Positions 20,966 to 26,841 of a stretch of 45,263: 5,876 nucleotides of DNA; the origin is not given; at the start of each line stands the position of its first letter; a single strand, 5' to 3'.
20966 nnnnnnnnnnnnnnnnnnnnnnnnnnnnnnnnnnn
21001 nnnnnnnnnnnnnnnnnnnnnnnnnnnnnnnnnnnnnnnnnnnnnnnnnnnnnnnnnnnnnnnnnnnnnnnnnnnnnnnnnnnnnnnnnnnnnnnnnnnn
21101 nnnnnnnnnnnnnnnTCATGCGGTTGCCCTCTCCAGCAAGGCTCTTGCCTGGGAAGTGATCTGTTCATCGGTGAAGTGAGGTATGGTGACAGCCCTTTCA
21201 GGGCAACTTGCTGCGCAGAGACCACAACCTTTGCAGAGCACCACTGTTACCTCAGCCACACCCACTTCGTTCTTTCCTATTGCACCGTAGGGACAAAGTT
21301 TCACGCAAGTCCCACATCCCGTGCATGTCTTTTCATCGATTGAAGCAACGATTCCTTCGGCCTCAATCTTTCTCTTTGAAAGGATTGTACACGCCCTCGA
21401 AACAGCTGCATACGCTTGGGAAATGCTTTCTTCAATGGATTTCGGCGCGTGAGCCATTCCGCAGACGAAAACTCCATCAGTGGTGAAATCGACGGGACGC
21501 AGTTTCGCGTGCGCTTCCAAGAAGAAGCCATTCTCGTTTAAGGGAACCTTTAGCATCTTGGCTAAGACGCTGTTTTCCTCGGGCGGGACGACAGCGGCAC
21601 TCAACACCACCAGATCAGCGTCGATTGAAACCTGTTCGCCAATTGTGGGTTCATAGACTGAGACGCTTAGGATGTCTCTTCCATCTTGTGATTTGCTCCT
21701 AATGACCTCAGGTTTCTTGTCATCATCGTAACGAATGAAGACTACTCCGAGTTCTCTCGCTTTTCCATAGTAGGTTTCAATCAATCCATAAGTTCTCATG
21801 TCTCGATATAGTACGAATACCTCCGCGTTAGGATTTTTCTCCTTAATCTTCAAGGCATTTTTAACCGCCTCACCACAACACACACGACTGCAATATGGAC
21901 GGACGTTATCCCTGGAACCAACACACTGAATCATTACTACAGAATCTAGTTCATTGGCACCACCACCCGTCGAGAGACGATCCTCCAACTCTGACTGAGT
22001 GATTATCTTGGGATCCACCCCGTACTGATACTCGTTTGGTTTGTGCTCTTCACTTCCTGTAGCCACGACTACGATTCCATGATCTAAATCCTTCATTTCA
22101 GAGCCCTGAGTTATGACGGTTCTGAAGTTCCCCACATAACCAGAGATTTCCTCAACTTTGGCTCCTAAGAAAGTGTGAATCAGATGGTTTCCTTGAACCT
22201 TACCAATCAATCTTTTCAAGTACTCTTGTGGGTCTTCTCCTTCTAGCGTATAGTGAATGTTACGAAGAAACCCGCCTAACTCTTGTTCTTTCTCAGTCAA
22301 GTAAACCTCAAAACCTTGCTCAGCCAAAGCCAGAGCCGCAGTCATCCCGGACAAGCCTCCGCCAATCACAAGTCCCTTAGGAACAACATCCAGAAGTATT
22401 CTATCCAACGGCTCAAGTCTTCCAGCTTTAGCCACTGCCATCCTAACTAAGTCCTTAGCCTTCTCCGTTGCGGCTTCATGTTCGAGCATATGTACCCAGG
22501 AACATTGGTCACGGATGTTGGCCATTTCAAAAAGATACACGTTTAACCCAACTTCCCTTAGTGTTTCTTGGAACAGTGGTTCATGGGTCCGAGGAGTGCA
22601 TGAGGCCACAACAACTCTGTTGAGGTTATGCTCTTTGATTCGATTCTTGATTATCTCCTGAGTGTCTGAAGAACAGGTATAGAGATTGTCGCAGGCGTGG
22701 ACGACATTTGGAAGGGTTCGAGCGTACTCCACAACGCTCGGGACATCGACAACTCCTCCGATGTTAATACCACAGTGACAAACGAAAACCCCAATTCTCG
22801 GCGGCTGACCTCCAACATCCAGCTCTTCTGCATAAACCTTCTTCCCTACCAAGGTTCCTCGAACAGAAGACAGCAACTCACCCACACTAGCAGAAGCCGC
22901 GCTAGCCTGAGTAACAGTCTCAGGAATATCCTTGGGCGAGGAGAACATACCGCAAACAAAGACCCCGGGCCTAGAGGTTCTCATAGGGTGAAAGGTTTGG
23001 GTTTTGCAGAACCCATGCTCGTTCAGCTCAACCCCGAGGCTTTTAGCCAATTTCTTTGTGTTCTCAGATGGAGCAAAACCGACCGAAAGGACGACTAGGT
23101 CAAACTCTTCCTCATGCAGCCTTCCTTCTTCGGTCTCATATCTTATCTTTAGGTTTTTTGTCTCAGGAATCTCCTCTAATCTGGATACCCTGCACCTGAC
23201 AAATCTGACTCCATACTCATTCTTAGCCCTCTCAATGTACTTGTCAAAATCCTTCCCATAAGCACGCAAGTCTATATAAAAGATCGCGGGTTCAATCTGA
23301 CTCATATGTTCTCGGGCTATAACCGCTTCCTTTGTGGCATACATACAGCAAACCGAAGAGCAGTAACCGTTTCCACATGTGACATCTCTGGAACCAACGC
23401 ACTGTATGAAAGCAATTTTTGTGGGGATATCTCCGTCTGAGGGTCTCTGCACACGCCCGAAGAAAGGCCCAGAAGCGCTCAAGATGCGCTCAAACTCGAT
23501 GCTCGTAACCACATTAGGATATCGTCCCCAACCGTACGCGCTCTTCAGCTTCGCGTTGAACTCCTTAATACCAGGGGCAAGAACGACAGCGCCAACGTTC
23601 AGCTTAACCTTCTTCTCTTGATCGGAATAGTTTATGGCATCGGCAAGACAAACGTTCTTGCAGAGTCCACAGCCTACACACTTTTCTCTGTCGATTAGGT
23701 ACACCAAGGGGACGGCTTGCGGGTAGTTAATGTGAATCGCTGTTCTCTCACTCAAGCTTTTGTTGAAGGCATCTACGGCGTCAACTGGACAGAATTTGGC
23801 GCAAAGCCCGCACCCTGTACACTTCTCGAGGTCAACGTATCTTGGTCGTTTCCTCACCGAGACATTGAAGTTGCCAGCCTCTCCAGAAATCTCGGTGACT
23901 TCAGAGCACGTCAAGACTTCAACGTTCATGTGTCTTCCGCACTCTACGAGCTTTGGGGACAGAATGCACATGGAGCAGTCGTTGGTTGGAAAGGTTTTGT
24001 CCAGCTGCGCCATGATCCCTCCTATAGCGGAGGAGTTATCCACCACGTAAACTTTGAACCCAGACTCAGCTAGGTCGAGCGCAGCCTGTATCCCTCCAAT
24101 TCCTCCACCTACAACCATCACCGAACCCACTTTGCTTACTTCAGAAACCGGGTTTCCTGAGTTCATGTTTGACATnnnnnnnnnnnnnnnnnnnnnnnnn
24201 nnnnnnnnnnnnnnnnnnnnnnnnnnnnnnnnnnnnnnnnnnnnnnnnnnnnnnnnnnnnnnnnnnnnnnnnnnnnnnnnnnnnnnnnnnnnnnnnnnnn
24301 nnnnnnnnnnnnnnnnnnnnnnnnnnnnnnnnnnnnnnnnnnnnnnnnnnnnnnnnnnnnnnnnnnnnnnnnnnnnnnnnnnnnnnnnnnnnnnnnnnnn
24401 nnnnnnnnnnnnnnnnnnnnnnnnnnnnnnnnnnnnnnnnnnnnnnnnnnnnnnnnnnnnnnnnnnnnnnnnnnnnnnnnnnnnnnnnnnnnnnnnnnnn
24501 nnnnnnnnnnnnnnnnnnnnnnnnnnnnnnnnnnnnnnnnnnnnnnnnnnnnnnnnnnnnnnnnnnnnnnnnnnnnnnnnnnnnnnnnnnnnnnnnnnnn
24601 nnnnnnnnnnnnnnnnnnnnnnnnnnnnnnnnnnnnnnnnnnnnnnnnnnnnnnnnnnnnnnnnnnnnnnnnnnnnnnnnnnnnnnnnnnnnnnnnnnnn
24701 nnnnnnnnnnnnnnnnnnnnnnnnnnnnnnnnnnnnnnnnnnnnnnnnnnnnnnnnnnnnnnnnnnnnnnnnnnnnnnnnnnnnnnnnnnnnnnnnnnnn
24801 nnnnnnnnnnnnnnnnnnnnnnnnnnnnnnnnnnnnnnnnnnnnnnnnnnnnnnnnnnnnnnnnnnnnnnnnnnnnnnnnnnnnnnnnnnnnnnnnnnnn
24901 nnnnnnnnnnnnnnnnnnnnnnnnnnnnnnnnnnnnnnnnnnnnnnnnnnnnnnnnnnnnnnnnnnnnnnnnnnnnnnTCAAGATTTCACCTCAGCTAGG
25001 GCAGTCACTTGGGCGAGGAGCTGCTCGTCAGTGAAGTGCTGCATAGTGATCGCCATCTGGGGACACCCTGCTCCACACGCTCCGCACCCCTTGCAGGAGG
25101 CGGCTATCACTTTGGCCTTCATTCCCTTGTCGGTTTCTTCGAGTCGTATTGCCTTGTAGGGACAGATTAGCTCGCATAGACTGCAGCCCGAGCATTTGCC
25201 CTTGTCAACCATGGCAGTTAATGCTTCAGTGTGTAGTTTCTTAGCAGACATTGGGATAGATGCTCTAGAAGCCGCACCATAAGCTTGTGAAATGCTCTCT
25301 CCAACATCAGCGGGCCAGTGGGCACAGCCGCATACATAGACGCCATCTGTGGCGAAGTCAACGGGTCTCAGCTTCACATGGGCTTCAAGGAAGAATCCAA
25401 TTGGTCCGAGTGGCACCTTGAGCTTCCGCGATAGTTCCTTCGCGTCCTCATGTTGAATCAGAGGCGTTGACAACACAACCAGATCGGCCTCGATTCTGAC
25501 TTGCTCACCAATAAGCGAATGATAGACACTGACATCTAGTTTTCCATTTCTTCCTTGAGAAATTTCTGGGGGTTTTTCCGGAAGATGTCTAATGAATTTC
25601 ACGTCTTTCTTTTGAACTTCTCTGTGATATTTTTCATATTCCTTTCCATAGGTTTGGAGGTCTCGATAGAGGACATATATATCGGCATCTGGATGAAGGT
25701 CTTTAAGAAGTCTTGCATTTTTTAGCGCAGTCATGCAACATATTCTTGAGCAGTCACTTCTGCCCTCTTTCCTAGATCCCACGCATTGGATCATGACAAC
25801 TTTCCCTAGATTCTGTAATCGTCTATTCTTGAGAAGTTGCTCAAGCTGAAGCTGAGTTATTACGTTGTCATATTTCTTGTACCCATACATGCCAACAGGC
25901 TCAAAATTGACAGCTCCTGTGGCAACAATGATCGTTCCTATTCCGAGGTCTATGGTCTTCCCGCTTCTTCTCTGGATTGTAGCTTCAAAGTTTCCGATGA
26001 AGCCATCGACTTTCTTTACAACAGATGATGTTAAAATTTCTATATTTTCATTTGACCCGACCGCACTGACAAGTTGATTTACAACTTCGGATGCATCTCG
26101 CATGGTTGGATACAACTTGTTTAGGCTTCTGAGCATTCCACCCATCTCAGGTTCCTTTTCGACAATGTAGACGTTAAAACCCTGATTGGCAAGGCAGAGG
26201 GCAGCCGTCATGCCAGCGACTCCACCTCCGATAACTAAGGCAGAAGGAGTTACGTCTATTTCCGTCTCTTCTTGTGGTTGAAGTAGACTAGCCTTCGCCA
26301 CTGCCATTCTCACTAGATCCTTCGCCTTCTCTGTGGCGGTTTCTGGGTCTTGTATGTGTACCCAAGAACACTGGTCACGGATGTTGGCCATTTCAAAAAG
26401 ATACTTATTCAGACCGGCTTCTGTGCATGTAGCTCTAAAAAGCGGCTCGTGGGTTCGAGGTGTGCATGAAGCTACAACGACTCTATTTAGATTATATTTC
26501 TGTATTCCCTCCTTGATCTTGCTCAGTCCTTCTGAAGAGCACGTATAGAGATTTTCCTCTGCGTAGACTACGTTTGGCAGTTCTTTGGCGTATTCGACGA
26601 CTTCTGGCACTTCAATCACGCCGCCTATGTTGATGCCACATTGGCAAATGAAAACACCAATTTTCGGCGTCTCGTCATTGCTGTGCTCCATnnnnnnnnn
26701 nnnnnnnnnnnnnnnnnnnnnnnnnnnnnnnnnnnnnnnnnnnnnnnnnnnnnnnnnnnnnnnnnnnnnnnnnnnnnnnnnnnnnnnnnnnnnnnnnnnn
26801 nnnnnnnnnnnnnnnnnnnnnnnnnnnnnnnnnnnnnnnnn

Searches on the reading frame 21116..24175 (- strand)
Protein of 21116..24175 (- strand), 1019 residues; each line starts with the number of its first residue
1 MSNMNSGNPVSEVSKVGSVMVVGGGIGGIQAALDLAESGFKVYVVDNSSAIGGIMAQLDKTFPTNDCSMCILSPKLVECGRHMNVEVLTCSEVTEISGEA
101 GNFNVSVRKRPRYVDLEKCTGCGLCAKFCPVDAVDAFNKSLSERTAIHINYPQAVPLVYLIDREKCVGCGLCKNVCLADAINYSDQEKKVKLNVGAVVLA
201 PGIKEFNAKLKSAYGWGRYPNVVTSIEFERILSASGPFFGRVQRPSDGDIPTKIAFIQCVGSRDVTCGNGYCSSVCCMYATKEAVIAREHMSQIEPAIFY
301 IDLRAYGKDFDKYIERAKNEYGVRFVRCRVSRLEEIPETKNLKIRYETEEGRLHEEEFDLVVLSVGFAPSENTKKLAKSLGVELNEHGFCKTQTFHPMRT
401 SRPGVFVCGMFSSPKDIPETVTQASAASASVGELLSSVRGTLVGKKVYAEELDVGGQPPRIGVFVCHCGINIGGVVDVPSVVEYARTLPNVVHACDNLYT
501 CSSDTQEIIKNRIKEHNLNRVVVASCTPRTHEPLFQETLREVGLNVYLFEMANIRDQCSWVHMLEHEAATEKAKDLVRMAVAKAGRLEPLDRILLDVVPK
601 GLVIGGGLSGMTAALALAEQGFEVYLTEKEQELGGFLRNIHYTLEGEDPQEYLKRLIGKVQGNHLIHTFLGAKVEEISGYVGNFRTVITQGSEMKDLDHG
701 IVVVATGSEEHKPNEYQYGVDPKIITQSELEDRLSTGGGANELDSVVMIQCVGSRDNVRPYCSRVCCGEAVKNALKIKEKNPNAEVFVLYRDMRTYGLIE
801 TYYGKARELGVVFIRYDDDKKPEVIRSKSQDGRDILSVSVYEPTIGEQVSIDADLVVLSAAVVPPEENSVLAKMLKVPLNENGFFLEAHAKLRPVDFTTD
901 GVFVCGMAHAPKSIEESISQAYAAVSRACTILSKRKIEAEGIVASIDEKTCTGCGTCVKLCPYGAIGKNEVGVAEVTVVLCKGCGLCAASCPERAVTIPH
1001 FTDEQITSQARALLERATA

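Call 23: search_protein_families(library=pfam, proteins=[window:21116-24175:-], max_evalue=0.00001)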
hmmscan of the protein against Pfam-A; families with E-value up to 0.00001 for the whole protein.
window:21116-24175:- (1019 aa): 24 families
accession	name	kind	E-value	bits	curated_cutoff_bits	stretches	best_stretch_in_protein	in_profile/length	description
PF07992.20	Pyr_redox_2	-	7.9e-34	117.8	26.1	2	18-426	2-289/291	Pyridine nucleotide-disulphide oxidoreductase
PF00037.32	Fer4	-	1.2e-22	79.2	21.1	2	113-134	2-23/24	4Fe-4S binding domain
PF12831.13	FAD_oxidored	-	7e-16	59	27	2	19-56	2-39/416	FAD dependent oxidoreductase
PF12838.12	Fer4_7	-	3.8e-15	56.5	27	1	118-180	1-52/52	4Fe-4S dicluster domain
PF13450.12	NAD_binding_8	-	5.9e-15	55.8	21.9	1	603-642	1-40/68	NAD(P)-binding Rossmann-like domain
PF14697.11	Fer4_21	-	1.4e-13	51.2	35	1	944-996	1-57/59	4Fe-4S dicluster domain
PF12797.12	Fer4_2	-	1.5e-13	50.1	24.5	0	112-131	3-22/22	4Fe-4S binding domain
PF13738.12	Pyr_redox_3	-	3.7e-13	49.8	30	0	602-708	168-267/305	Pyridine nucleotide-disulphide oxidoreductase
PF00890.30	FAD_binding_2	-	1.3e-12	48.1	20.4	1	602-635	3-36/414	FAD binding domain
PF13237.11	Fer4_10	-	3e-12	46.7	25.5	1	945-992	3-53/53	4Fe-4S dicluster domain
PF01266.30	DAO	-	5.5e-12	46.3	27.9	0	602-634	3-35/353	FAD dependent oxidoreductase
PF12837.12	Fer4_6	-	3e-11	43.1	25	1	943-966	1-24/24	4Fe-4S binding domain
PF13484.11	Fer4_16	-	1.5e-10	42.1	30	0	118-176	1-63/66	4Fe-4S double cluster binding domain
PF25160.1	LdpA_Fe-S-bd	-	1.6e-09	37.8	27.6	0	114-138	23-47/49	LdpA Fe-S cluster-binding domain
PF13187.11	Fer4_9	-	4.4e-09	36.7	27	1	951-995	2-51/52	4Fe-4S dicluster domain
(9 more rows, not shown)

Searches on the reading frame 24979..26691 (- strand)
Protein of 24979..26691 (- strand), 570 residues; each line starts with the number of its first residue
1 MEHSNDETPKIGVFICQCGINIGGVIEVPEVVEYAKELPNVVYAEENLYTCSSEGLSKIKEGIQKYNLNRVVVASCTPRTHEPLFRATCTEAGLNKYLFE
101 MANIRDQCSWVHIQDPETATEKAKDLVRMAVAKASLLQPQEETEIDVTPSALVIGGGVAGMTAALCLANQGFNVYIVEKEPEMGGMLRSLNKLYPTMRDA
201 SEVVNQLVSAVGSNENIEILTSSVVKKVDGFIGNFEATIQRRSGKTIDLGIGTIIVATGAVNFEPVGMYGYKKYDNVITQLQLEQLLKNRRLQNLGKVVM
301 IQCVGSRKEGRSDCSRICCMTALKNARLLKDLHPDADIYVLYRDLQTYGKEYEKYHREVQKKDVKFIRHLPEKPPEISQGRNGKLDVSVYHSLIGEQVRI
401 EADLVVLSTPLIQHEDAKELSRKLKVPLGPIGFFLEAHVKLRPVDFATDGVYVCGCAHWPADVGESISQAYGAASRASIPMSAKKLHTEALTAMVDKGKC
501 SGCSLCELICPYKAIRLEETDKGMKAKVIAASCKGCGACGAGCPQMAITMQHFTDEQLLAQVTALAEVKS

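Call 96: search_protein_families(library=pfam, proteins=[window:24979-26691:-], max_evalue=0.00001)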
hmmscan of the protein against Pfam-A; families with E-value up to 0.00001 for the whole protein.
window:24979-26691:- (570 aa): 11 families
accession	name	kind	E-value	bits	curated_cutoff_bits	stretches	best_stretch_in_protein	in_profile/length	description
PF07992.20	Pyr_redox_2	-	7.8e-13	48.9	26.1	1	152-455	4-274/291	Pyridine nucleotide-disulphide oxidoreductase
PF00890.30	FAD_binding_2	-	8.4e-09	35.6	20.4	1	151-186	2-37/414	FAD binding domain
PF00037.32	Fer4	-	1.2e-08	34.9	21.1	0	495-516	3-24/24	4Fe-4S binding domain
PF12831.13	FAD_oxidored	-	2.6e-08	34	27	1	152-189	3-40/416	FAD dependent oxidoreductase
PF14697.11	Fer4_21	-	9.1e-08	32.6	35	1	493-550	1-59/59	4Fe-4S dicluster domain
PF13450.12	NAD_binding_8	-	1.6e-07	31.9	21.9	1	153-190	1-38/68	NAD(P)-binding Rossmann-like domain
PF03486.20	HI0933_like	-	3.7e-07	30.3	50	0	151-184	3-36/244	HI0933-like protein Rossmann domain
PF12838.12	Fer4_7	-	3.8e-07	30.9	27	1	499-545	1-50/52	4Fe-4S dicluster domain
PF01266.30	DAO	-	4.7e-07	30.1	27.9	1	152-184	3-35/353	FAD dependent oxidoreductase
PF13187.11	Fer4_9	-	1.5e-06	28.5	27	1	499-548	1-52/52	4Fe-4S dicluster domain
PF25160.1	LdpA_Fe-S-bd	-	6.9e-06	26.2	27.6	1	506-552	9-47/49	LdpA Fe-S cluster-binding domain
